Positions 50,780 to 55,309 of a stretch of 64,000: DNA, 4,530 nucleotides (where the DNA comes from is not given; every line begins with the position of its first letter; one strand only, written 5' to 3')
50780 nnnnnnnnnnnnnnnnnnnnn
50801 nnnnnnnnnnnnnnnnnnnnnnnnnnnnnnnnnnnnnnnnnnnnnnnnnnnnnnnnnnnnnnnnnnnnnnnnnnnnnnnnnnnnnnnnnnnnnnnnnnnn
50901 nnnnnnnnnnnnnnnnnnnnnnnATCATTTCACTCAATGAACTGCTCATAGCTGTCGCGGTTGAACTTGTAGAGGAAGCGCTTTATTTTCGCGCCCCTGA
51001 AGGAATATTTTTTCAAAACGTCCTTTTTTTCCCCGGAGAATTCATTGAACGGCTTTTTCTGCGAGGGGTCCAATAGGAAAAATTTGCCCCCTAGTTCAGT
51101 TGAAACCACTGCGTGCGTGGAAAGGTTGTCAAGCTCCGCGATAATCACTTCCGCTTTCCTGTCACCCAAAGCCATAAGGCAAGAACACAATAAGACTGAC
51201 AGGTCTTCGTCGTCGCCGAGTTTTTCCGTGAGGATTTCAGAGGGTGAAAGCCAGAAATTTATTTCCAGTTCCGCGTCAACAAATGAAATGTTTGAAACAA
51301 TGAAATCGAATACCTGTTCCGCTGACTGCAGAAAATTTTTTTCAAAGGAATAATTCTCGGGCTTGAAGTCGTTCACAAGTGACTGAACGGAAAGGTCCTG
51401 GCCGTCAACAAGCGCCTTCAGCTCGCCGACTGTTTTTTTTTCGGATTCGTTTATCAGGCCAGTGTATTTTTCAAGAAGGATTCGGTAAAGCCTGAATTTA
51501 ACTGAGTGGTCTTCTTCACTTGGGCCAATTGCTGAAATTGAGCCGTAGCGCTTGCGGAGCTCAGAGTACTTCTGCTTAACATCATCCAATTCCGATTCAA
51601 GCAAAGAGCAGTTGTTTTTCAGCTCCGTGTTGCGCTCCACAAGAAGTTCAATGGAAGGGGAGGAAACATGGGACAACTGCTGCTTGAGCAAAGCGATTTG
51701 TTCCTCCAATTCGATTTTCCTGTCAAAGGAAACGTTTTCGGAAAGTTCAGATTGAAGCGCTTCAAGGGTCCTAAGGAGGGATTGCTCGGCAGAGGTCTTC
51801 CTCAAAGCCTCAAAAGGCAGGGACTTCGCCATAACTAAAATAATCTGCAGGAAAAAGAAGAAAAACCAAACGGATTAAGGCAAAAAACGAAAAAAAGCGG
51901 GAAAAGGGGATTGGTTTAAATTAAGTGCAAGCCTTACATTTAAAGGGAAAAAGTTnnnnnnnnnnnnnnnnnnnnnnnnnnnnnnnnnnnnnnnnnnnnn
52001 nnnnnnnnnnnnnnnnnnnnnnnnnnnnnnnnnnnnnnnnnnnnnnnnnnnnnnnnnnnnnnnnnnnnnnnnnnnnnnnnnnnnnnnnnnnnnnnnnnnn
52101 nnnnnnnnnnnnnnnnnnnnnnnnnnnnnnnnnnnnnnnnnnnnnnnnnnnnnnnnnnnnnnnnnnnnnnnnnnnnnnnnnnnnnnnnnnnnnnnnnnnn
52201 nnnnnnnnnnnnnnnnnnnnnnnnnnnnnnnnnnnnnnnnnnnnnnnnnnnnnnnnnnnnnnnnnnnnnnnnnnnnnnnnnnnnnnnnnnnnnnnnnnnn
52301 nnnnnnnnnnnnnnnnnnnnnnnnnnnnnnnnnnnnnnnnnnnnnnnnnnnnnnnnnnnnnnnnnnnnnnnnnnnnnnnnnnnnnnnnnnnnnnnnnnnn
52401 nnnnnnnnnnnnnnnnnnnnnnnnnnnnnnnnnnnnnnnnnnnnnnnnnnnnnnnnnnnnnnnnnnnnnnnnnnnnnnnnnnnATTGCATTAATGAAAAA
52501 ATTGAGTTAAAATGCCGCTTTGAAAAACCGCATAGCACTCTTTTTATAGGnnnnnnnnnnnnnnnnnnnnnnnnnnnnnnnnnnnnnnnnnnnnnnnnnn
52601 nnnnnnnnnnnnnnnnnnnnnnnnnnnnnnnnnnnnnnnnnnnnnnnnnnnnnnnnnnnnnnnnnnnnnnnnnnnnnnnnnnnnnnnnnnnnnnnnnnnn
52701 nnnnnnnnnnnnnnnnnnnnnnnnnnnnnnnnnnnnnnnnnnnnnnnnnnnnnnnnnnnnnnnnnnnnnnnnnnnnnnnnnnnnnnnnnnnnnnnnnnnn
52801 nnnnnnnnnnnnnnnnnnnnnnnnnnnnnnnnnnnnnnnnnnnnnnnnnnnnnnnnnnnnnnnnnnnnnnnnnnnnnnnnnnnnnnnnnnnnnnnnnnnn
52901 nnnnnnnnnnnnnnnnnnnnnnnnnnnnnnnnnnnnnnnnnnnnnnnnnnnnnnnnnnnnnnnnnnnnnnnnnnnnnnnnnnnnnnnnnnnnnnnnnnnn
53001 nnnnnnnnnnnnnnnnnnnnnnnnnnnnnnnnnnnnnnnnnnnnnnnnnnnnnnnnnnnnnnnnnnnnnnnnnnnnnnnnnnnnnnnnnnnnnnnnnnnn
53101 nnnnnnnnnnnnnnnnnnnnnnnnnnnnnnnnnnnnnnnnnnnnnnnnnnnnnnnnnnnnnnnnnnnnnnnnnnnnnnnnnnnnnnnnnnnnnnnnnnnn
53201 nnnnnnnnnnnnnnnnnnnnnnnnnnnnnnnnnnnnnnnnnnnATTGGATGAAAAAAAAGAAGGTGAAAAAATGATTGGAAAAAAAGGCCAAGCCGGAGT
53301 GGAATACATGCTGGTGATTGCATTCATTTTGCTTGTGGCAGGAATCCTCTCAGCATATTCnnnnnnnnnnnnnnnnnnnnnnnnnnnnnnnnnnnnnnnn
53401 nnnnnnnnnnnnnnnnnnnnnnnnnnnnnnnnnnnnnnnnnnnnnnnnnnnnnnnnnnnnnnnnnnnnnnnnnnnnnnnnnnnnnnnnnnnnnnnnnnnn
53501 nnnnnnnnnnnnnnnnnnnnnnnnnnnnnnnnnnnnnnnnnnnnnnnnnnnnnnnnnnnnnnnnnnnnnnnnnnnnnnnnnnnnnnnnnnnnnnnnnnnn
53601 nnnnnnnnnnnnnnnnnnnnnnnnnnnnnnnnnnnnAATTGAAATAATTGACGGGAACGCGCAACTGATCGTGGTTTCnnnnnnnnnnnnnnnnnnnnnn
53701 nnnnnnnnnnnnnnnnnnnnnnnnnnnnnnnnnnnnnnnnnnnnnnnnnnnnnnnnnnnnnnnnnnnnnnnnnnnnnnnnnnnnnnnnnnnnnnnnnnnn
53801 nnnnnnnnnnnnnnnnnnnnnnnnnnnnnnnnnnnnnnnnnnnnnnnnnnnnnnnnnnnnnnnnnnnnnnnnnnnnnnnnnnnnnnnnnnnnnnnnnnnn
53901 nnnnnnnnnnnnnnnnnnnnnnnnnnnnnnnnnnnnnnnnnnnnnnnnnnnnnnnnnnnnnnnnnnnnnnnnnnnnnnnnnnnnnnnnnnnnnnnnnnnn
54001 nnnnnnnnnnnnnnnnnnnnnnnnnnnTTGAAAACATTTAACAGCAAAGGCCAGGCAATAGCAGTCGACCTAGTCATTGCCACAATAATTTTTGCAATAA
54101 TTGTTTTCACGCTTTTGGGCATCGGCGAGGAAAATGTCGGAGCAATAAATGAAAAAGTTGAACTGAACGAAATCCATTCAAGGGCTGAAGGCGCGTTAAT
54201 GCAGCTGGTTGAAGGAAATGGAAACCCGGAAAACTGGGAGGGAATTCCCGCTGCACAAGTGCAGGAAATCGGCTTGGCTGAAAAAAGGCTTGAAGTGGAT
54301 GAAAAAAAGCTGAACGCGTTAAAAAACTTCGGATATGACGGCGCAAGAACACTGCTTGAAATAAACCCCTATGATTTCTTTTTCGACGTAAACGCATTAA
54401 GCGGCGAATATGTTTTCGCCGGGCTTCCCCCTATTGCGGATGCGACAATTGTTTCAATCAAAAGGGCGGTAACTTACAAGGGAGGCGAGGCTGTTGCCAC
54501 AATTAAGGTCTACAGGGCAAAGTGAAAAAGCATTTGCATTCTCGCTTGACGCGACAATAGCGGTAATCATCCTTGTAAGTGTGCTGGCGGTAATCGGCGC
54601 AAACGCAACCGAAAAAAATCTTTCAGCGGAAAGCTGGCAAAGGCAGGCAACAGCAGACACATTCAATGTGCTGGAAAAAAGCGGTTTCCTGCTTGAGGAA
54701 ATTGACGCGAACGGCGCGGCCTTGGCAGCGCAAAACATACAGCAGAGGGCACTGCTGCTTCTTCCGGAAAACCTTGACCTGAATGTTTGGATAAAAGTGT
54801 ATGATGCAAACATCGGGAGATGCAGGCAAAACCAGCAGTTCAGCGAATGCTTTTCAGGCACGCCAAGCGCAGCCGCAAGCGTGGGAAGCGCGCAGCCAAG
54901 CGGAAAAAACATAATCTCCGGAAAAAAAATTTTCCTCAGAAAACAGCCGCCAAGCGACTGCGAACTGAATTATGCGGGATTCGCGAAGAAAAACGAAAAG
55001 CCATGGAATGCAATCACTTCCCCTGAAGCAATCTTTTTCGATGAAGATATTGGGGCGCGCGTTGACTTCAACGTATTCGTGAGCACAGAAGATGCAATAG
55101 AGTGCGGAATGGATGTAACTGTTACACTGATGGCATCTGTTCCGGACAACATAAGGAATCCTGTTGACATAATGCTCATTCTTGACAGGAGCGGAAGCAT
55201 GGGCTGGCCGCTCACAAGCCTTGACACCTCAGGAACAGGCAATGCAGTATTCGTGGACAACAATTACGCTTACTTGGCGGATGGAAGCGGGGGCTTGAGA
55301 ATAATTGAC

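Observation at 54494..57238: Pilin-like 914-aa protein whose vWA domain is split by a seven-repeat LVIVD beta-propeller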

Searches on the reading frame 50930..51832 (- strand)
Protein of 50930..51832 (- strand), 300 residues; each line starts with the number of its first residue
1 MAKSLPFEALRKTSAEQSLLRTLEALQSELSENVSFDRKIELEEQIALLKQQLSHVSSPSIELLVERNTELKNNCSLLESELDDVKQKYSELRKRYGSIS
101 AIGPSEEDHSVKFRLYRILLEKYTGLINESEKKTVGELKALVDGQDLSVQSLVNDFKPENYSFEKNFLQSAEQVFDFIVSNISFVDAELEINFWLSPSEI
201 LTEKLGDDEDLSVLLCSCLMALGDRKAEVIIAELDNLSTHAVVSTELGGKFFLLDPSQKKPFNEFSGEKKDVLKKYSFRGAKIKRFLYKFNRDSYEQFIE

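Call 26: search_protein_families(library=pfam, proteins=[window:50930-51832:-], max_evalue=0.01)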
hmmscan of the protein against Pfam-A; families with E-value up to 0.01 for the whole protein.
window:50930-51832:- (300 aa): 3 families
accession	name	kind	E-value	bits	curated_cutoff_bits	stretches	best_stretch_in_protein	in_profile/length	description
PF24656.1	CEPT76_peptidase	-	1.8e-05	25.3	27.8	1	193-258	2-71/121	CEP76 peptidase-like domain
PF04473.18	DUF553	-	2.7e-05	24.1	20.5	1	165-262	13-117/140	Transglutaminase-like domain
PF07989.16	Cnn_1N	-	0.0039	17.8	28.5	0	45-94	22-71/74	Centrosomin N-terminal motif 1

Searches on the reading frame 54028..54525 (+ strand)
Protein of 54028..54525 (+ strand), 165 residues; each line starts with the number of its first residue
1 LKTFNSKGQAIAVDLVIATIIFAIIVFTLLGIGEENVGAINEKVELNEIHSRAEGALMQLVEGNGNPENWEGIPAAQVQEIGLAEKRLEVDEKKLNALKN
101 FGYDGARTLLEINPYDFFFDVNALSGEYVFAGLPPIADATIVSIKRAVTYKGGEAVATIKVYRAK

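Call 3: search_protein_families(library=pfam, proteins=[window:54028-54525:+], max_evalue=0.01)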
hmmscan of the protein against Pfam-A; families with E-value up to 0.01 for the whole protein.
window:54028-54525:+ (165 aa): 0 families

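Call 4: search_protein_families(library=ncbifam, proteins=[window:54028-54525:+], max_evalue=0.01)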
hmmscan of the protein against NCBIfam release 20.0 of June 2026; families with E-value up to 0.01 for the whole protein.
window:54028-54525:+ (165 aa): 0 families

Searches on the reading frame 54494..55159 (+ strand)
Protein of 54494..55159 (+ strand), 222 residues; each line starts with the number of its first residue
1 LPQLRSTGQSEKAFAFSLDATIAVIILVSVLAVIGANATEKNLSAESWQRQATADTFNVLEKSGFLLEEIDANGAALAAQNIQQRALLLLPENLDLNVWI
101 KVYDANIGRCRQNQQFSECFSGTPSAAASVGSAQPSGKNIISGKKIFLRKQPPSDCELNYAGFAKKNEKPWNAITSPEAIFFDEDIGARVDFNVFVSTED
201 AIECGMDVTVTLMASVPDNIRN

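Call 46: predict_structure(alignment_id=A4)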
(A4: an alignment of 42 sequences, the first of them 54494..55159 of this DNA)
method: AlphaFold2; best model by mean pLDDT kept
length: 222 residues; sequences in the alignment: 42
mean_pLDDT: 77.3   pTM: 0.55
mean pLDDT of the five models: 77.3, 77.0, 76.1, 75.1, 74.6
residues with pLDDT >= 90: 85; 70-90: 48; 50-70: 72; < 50: 17
segments of 3 or more residues with pLDDT < 50: 1-3, 171-174, 176-178
pLDDT, mean of each block of 10 residues (from residue 1): 50 74 95 80 81 95 95 93 98 95 91 89 92 89 86 59 54 48 57 63 62 61 40
secondary structure, 60 per line:
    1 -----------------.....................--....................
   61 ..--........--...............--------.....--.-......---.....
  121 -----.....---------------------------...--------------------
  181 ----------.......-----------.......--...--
elements in order: H18-38 H41-62 H65-72 H75-89 E98-102 H107-112 H116-119 E126-130 E191-197 E209-215

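Call 48: fold_search(model_id=the predicted structure, library=pdb)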
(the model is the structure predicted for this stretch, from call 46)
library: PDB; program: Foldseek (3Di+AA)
matches with E <= 10: 13; with E <= 0.001: 0
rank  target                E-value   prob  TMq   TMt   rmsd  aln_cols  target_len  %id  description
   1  9esi_L                2.9e+00  0.01  0.10  0.10  21.4       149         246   13  Structure of a B-state intermediate committed to discard (Bd-II state) (released 2024-12-25)
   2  6zon_r                4.0e+00  0.01  0.08  0.08  16.7       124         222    8  SARS-CoV-2 Nsp1 bound to a human 43S preinitiation ribosome complex - state 1 (released 2020-07-29)
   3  5oa3_G                4.0e+00  0.01  0.08  0.08  16.5       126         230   10  Human 40S-eIF2D-re-initiation complex (released 2017-08-09)
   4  9esh_L                4.3e+00  0.01  0.09  0.08  18.7       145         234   14  Structure of a B-state intermediate committed to discard (Bd-I state) (released 2024-12-25)
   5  8oi5_I                5.6e+00  0.00  0.07  0.07  17.4       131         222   13  Crystal structure of the Candida albicans 80S ribosome in complex with Paromomycin (2mM) (released 2024-10-09)
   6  1sdo                  6.0e+00  0.02  0.14  0.15  11.4       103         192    9  Crystal Structure of Restriction Endonuclease BstYI (released 2004-05-11)
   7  8oj3_I                6.0e+00  0.01  0.08  0.08  17.1       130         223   12  Crystal structure of the Candida albicans 80S ribosome in complex with geneticin G418 (rotated state) (released 2024-10-09)
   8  5a2q_G                6.8e+00  0.01  0.08  0.08  16.5       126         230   10  Structure of the HCV IRES bound to the human ribosome (released 2015-07-15)
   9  9qk2_G                7.7e+00  0.01  0.10  0.03  19.2        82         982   21  Structure of the Complement classical and lectin pathway C3 convertase in complex with substrate C3 (released 2025-12-24)
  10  7zgj_B                8.2e+00  0.01  0.10  0.03  19.2        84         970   20  Trypanosoma brucei gambiense ISG65 in complex with human complement component C3 (released 2023-04-05)
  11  8qca_A                8.8e+00  0.01  0.10  0.03  27.6        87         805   10  CryoEM structure of a S. Cerevisiae Ski2387 complex in the closed state bound to RNA (released 2023-11-15)
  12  6rxu_Cd               9.4e+00  0.00  0.08  0.08  18.5       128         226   11  Cryo-EM structure of the 90S pre-ribosome (Kre33-Noc4) from Chaetomium thermophilum, state B1 (released 2019-08-14)
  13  6ted_U                9.4e+00  0.00  0.06  0.09  26.9        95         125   14  Structure of complete, activated transcription complex Pol II-DSIF-PAF-SPT6 uncovers allosteric elongation activation  (released 2020-07-22)

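Call 61: search_protein_representatives(alignment_id=A5)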
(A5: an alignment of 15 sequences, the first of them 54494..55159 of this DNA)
Query: 15 sequences, 227 profile positions. Proteins with E-value up to 0.001 (for the whole library): 286; up to 1e-10: 131; up to 1e-30: 58. The best 150 are listed.
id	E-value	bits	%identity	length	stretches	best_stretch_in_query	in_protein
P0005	7.1e-79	280.8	-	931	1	8-227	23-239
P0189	7.1e-74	264.5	-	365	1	1-227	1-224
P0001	7.4e-71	254.6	-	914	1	1-227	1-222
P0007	1.1e-69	250.7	-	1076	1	9-227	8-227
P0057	1.1e-68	247.5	-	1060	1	12-227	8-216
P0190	9.8e-68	244.4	-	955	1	12-227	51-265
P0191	9.5e-67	241.1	-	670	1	10-227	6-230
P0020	5.3e-66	238.7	-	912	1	1-227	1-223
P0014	6.3e-65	235.2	-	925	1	7-227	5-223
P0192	3.3e-62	226.3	-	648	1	7-226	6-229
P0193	8.9e-59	215.0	-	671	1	9-226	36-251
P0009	1.5e-58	214.3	-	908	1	20-226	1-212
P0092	2.4e-58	213.6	-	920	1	1-227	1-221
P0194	2.2e-57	210.5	-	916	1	3-227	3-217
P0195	5.1e-57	209.3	-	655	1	1-227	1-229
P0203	6.8e-40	153.3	-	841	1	9-221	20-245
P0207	1.2e-37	146.0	-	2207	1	1-220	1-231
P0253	5.6e-22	94.7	-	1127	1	8-176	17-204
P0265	1.5e-19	86.8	-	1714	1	11-211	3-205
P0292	4.9e-15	72.0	-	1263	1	9-220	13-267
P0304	9.9e-10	54.6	-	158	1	5-150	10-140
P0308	9.3e-08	48.2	-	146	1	10-148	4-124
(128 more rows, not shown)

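Call 64: find_encoding_contigs(protein=P0308, flank=8000, max_places=2)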
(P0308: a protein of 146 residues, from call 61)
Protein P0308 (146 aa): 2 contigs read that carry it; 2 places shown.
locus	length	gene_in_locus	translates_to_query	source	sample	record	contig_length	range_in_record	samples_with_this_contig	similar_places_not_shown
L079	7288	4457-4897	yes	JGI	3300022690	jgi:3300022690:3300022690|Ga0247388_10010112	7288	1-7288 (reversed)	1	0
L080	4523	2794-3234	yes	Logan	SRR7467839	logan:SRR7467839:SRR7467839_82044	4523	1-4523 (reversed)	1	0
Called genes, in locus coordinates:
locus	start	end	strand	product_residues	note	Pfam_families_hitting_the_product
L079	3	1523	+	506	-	?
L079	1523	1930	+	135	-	-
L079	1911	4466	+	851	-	-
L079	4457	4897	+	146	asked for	-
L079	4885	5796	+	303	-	-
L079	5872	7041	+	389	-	-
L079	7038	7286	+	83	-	?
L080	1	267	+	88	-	?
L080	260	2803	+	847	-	-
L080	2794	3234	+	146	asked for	-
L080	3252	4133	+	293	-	-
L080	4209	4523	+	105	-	?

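Call 65: find_encoding_contigs(protein=P0304, flank=8000, max_places=2)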
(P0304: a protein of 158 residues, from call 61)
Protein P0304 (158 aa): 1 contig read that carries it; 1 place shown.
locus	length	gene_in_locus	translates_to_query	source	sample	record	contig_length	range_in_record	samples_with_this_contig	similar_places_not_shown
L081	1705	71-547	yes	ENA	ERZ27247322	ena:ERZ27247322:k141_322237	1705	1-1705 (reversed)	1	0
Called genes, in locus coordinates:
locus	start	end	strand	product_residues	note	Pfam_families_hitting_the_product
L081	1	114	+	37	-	?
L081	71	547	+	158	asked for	-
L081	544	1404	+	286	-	-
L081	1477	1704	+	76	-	?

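Call 69: search_protein_families(library=pfam, proteins=[P0193, P0195, P0203, P0253, P0265, P0207, P0292, L079:1911-4466:+], max_evalue=0.001)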
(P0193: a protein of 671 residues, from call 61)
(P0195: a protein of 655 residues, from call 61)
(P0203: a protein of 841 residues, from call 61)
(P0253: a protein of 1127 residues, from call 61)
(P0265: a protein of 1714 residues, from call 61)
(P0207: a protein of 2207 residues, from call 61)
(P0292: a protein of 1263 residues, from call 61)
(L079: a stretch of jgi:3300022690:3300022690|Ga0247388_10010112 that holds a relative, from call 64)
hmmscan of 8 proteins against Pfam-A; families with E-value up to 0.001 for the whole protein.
P0193 (671 aa): 2 families
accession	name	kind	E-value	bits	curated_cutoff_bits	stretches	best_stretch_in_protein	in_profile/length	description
PF00092.34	VWA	-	9.8e-13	49.1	23.8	1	256-441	2-173/174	von Willebrand factor type A domain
PF13768.12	VWA_3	-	2.2e-06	28.2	27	1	364-429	93-155/155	von Willebrand factor type A domain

P0195 (655 aa): 1 family
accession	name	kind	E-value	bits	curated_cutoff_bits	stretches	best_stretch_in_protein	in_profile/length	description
PF00092.34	VWA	-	3.2e-10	40.9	23.8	1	256-422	21-172/174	von Willebrand factor type A domain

P0203 (841 aa): 1 family
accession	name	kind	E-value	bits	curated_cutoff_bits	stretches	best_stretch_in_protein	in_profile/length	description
PF00092.34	VWA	-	0.00015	22.5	23.8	1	521-589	104-171/174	von Willebrand factor type A domain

P0253 (1127 aa): 2 families
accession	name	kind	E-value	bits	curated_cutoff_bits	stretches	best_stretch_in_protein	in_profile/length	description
PF13519.12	VWA_2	-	2.4e-11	44.6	27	1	655-755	6-107/107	von Willebrand factor type A domain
PF00092.34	VWA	-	2.7e-11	44.5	23.8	1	654-792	6-140/174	von Willebrand factor type A domain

P0265 (1714 aa): 4 families
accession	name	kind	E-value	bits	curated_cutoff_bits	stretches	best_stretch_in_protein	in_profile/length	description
PF13385.13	Laminin_G_3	-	5e-36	124.6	27.6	2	300-451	6-151/151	Concanavalin A-like lectin/glucanases superfamily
PF00092.34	VWA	-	6e-22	79.1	23.8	1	1264-1410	17-169/174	von Willebrand factor type A domain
PF13519.12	VWA_2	-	2.7e-12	47.7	27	1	1263-1351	20-106/107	von Willebrand factor type A domain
PF13768.12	VWA_3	-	1.8e-07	31.8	27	1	1274-1401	27-154/155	von Willebrand factor type A domain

P0207 (2207 aa): 2 families
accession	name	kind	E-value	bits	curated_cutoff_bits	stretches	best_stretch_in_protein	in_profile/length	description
PF13385.13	Laminin_G_3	-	2e-39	135.6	27.6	2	1622-1784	2-151/151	Concanavalin A-like lectin/glucanases superfamily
PF00092.34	VWA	-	2.7e-10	41.2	23.8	1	1823-1972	18-172/174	von Willebrand factor type A domain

P0292 (1263 aa): 2 families
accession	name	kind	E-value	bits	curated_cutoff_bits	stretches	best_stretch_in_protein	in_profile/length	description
PF00092.34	VWA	-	2.9e-10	41.1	23.8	1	731-906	9-155/174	von Willebrand factor type A domain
PF13519.12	VWA_2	-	1.9e-07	32.1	27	1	728-833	16-107/107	von Willebrand factor type A domain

L079:1911-4466:+ (851 aa): 0 families
